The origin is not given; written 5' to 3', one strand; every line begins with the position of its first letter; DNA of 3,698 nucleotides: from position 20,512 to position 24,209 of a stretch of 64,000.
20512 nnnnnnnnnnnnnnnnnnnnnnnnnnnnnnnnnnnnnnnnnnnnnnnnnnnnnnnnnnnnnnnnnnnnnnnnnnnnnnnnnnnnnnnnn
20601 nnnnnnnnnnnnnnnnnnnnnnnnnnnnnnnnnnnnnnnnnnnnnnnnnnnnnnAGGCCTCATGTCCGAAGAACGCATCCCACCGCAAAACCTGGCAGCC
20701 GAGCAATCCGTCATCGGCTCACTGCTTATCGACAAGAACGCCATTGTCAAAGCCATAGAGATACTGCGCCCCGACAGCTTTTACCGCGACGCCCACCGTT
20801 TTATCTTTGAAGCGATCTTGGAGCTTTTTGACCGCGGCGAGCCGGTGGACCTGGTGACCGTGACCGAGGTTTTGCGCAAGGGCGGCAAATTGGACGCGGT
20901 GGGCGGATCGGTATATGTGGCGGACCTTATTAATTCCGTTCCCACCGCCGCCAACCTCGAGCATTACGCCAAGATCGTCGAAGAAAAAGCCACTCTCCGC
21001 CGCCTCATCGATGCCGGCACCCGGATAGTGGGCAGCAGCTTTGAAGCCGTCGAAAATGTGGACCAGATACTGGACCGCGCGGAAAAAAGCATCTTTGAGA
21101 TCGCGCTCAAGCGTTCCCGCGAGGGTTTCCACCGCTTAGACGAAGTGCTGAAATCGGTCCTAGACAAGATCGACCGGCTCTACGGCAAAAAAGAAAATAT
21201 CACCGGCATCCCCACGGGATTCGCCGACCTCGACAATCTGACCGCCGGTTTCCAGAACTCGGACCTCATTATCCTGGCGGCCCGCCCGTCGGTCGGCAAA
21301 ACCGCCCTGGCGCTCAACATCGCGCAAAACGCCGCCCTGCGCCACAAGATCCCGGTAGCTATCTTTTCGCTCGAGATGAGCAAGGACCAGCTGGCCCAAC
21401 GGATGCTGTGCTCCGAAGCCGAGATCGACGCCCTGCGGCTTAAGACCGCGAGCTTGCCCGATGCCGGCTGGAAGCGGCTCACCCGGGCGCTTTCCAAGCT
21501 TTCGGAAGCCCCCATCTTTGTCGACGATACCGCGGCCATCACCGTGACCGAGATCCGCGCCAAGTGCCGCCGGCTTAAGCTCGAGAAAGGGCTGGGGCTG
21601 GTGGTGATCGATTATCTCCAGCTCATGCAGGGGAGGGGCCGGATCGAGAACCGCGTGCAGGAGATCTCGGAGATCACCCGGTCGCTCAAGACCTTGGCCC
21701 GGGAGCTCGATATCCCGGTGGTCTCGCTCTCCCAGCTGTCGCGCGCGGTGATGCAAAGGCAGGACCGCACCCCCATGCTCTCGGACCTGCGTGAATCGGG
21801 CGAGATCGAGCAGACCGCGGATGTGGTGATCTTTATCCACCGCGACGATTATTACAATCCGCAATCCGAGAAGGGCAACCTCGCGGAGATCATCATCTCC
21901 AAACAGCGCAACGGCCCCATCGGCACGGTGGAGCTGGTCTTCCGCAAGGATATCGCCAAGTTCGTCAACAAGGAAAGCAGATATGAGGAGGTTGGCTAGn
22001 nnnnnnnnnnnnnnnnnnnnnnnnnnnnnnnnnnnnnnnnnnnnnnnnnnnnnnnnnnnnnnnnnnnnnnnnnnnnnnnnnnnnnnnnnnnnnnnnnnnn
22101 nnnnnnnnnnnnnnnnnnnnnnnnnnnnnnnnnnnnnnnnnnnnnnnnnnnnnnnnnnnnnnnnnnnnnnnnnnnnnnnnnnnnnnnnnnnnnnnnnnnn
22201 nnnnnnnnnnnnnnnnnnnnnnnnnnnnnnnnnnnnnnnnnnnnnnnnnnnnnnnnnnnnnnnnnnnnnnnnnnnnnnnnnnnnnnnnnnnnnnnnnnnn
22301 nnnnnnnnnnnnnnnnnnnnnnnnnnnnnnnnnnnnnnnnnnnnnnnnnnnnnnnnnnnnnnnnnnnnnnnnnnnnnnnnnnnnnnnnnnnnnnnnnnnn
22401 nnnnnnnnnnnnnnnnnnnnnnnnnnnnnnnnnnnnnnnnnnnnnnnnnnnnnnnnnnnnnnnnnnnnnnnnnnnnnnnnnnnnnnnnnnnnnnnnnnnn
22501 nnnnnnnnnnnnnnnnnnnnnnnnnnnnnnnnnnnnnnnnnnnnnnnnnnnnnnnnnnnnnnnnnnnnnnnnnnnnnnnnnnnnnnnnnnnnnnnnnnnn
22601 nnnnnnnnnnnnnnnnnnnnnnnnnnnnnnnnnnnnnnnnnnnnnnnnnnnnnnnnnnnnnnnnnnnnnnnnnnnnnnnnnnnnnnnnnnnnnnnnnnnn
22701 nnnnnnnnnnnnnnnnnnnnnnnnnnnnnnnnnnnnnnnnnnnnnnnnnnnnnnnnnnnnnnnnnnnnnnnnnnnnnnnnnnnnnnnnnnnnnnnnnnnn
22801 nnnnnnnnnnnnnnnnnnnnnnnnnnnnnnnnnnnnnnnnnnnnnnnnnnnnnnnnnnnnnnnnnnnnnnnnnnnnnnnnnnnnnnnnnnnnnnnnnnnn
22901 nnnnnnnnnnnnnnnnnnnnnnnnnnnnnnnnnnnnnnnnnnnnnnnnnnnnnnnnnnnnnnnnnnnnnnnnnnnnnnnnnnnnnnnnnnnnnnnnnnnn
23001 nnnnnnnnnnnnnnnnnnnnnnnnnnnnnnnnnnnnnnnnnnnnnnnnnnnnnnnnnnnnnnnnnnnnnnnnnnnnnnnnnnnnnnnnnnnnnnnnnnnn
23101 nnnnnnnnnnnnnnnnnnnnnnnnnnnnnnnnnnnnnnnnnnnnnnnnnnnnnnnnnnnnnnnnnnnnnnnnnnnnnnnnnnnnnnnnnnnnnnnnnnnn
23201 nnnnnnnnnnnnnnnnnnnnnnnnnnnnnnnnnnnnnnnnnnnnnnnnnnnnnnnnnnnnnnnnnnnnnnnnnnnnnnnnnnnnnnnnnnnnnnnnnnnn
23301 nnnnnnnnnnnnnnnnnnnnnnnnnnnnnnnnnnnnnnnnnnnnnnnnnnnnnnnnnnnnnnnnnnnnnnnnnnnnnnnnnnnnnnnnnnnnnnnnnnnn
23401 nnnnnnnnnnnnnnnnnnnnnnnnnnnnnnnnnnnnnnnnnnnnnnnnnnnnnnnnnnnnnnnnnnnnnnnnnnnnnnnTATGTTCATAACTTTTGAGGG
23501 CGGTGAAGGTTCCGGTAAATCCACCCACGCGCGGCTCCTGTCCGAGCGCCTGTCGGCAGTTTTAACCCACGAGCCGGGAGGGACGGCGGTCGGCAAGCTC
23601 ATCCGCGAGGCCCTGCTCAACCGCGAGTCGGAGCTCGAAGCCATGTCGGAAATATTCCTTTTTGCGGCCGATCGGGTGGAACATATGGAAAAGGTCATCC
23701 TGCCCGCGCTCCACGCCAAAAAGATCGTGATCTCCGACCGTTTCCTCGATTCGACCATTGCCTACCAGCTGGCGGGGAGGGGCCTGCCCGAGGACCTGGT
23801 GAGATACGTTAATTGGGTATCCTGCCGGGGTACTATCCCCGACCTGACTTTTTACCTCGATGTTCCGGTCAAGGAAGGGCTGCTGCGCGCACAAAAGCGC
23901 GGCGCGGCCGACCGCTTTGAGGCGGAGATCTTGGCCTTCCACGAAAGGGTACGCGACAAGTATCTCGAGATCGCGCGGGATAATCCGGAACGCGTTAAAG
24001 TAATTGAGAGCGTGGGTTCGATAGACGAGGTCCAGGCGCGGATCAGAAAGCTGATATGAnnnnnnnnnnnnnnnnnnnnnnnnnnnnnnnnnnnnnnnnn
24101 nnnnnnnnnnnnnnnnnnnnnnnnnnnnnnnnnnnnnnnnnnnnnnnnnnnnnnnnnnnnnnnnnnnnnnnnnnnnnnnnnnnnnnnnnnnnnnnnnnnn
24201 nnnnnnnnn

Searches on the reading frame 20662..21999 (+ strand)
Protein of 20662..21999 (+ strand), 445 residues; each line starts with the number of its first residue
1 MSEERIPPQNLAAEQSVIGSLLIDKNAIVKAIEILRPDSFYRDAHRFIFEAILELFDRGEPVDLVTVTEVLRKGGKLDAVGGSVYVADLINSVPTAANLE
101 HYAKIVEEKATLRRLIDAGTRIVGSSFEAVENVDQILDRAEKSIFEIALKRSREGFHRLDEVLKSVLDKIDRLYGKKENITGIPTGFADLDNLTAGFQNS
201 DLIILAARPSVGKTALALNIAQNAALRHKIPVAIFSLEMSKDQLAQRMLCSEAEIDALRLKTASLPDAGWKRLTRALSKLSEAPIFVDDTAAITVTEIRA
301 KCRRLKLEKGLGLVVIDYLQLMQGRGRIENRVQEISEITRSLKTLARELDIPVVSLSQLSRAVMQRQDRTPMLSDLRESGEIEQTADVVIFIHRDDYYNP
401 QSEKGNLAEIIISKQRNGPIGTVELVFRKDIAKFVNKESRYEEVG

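Call 12: search_protein_families(library=pfam, proteins=[window:20662-21999:+], max_evalue=0.001)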
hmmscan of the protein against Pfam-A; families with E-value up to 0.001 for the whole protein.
window:20662-21999:+ (445 aa): 4 families
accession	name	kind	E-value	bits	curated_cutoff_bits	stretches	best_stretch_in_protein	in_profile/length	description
PF03796.21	DnaB_C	-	4.8e-112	373.9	27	1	182-436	1-255/255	DnaB-like helicase C terminal domain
PF00772.26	DnaB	-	2.3e-36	124.4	23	1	7-108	2-103/103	DnaB-like helicase N terminal domain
PF13481.12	AAA_25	-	6.1e-13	49.3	27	1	190-356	22-187/195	AAA domain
PF06745.19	ATPase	-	0.00011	22.1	26.6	0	183-259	1-78/231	KaiC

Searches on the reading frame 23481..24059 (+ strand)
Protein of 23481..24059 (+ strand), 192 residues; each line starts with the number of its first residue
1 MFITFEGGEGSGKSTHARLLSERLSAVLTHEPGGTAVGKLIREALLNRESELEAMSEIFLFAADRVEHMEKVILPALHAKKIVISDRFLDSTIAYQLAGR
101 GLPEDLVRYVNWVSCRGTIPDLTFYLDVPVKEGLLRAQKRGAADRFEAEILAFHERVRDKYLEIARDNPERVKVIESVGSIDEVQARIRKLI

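Call 12: search_protein_families(library=pfam, proteins=[window:23481-24059:+], max_evalue=0.001)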
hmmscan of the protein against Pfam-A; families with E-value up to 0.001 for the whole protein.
window:23481-24059:+ (192 aa): 3 families
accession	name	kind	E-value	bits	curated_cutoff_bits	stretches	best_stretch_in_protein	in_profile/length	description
PF02223.23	Thymidylate_kin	-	5.4e-50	170.1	27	1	5-188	1-185/185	Thymidylate kinase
PF13521.12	AAA_28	-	5.3e-09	36.9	27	1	3-163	2-148/164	AAA domain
PF13238.12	AAA_18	-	6.6e-05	23.8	29.4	1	3-141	1-112/128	AAA domain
